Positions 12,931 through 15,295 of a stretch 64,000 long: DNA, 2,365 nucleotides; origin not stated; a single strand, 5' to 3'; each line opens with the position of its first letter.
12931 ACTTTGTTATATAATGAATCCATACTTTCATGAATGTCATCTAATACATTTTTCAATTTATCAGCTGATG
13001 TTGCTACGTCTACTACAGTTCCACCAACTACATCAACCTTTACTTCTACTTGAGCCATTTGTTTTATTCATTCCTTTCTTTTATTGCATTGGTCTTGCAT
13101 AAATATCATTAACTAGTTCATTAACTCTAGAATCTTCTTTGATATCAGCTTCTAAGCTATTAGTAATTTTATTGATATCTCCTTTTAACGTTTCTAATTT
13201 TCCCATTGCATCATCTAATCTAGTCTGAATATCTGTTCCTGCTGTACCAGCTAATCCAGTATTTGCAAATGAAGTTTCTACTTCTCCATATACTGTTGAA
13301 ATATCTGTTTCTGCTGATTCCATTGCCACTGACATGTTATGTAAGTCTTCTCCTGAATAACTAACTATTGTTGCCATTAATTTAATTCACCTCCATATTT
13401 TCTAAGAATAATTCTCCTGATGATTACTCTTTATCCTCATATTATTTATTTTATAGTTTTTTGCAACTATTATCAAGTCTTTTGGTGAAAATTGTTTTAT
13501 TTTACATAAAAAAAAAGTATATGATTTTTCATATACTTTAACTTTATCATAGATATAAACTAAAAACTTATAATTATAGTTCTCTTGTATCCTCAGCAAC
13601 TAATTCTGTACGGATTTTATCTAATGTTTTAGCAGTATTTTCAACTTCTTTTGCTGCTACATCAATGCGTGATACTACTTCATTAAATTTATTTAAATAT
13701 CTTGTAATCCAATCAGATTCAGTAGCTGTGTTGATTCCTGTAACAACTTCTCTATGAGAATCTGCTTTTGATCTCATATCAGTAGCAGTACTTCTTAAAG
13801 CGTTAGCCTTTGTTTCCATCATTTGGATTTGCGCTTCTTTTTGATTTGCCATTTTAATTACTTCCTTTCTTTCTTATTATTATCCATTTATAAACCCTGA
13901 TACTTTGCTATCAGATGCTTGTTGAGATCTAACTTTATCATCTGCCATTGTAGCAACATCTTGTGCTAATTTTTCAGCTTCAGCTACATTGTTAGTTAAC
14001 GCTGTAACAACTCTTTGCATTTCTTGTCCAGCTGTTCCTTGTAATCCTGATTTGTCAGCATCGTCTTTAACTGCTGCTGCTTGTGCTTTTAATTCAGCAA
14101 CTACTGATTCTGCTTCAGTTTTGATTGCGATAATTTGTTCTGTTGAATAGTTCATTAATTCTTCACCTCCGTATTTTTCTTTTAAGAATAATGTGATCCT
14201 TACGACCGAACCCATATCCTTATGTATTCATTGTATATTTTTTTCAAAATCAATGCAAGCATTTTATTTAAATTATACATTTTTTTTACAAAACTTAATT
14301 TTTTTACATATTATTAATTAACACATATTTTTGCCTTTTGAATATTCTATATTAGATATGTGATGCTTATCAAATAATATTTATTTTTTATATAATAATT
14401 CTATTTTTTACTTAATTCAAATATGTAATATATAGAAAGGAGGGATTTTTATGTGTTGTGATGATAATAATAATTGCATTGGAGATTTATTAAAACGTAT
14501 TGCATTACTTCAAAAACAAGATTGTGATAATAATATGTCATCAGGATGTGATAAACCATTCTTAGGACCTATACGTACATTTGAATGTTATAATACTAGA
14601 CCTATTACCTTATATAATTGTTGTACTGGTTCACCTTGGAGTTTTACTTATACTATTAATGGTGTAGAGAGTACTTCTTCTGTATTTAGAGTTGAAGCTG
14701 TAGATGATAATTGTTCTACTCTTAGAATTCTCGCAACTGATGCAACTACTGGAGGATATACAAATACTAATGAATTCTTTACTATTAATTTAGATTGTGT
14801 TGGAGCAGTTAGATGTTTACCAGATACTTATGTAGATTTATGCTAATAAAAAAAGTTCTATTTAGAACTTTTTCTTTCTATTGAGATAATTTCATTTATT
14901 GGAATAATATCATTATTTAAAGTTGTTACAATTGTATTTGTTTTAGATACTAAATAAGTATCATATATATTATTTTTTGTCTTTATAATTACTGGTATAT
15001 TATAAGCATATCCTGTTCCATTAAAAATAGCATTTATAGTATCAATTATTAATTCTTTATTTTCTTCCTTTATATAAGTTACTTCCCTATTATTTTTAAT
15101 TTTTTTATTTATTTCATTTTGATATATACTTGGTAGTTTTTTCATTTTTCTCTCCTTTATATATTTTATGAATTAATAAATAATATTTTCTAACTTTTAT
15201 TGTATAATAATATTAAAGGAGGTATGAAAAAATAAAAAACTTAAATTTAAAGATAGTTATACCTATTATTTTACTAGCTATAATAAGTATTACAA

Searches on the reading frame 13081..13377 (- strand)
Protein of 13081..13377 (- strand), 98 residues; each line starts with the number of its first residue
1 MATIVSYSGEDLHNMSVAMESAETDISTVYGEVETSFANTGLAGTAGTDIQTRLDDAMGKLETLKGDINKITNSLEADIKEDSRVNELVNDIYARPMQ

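Call 6: search_protein_families(library=ncbifam, proteins=[window:13081-13377:-], max_evalue=0.01)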
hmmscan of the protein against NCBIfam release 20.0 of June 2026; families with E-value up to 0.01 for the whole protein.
window:13081-13377:- (98 aa): 0 families

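Call 7: search_protein_families(library=pfam, proteins=[window:13081-13377:-], max_evalue=0.01)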
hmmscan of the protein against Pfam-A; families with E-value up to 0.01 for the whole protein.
window:13081-13377:- (98 aa): 0 families

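Call 54: search_protein_families(library=pfam, proteins=[window:13081-13377:-], max_evalue=10)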
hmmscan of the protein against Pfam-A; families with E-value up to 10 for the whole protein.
window:13081-13377:- (98 aa): 6 families
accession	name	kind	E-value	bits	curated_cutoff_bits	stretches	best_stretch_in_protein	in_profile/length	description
PF09950.15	Major_capside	-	0.041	13.7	26.8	1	2-59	3-60/251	Major capsid protein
PF16331.10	TolA_bind_tri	-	0.12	12.9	30.1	1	46-77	19-50/76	TolA binding protein trimerisation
PF02477.20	Nairo_nucleo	-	0.12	11.6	25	1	22-92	218-286/443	Nucleocapsid N protein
PF03233.18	Cauli_AT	-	0.13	12.7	24.8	1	5-92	65-147/163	Aphid transmission protein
PF17072.10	Spike_torovirin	-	0.13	10.7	35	1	7-76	850-915/1272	Torovirinae spike glycoprotein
PF05377.16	FlaC_arch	-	0.26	12.2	27.8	1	49-77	4-32/55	Flagella accessory protein C (FlaC)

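Call 83: search_solved_structures(query=A7, max_evalue=10)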
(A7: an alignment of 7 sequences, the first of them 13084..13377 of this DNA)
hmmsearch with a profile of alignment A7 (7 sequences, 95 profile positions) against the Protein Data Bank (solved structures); distinct sequences matched with E-value up to 10: 164 (the best 60 are shown).
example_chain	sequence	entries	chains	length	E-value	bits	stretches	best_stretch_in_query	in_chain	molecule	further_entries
8qae_A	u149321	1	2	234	2.7e-05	27.9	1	11-94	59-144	sc-apCC-6-SLLA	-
5zuv_A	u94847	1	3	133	7.6e-05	26.4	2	5-74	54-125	Spike glycoprotein,Spike glycoprotein,inhibitor EK1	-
8i3e_A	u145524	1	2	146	0.00034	24.3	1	11-93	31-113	ELKS/Rab6-interacting/CAST family member 1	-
8x5p_A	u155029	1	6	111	0.0019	22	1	10-74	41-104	Spike protein S2,EK1 peptide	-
5cwc_A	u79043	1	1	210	0.0053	20.5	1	18-91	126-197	Designed helical repeat protein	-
8gji_A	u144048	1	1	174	0.013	19.3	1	19-88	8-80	GCG binder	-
8x7z_A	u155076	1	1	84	0.016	18.9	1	15-90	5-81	HR1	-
7uw9_H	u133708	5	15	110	0.034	18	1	10-72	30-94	V-type proton ATPase subunit G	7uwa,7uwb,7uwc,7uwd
7c53_A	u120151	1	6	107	0.052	17.4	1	10-74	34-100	Spike protein S2',pan-CoVs inhibitor EK1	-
9r1o_A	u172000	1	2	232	0.058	17.2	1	12-93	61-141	sc-apCC-6-DPH-NR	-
9pzk_A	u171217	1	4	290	0.061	17.1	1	17-62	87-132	Benzaldehyde synthase, alpha subunit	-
5yl9_A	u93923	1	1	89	0.077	16.8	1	15-73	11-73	Spike glycoprotein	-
6egc_A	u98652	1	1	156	0.079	16.8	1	8-92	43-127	SC_2L4HC2_23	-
6jfv_B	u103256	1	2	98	0.097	16.5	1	11-71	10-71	Keratin, type II cytoskeletal 5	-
9y5f_B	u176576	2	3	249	0.099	16.5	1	9-74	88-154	sc-t-SNARE-5.s.8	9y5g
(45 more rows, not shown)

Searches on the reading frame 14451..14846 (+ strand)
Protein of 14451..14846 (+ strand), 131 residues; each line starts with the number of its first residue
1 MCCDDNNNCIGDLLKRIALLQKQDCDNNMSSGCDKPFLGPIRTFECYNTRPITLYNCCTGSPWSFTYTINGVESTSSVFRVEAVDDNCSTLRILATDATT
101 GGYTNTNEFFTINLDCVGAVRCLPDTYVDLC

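Call 6: search_protein_families(library=ncbifam, proteins=[window:14451-14846:+], max_evalue=0.01)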
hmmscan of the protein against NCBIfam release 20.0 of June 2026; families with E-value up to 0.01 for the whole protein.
window:14451-14846:+ (131 aa): 0 families

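Call 7: search_protein_families(library=pfam, proteins=[window:14451-14846:+], max_evalue=0.01)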
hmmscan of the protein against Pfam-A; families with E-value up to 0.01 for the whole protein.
window:14451-14846:+ (131 aa): 1 family
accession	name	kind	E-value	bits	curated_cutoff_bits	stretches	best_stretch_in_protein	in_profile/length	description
PF10612.14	Spore-coat_CotZ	-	1.4e-15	58.3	24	1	5-99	8-109/159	Spore coat protein Z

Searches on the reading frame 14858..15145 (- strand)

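Call 6: search_protein_families(library=ncbifam, proteins=[window:14858-15145:-], max_evalue=0.01)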
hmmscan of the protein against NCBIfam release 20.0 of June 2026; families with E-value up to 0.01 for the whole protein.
window:14858-15145:- (95 aa): 0 families

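Call 7: search_protein_families(library=pfam, proteins=[window:14858-15145:-], max_evalue=0.01)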
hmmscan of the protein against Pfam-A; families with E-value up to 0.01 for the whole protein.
window:14858-15145:- (95 aa): 0 families

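Call 54: search_protein_families(library=pfam, proteins=[window:14858-15145:-], max_evalue=10)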
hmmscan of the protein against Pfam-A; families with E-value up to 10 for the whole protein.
window:14858-15145:- (95 aa): 1 family
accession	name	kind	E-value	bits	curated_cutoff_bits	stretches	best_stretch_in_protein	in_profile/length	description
PF20044.4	DUF6446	-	0.036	14.3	26.7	1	10-63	69-121/129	Family of unknown function (DUF6446)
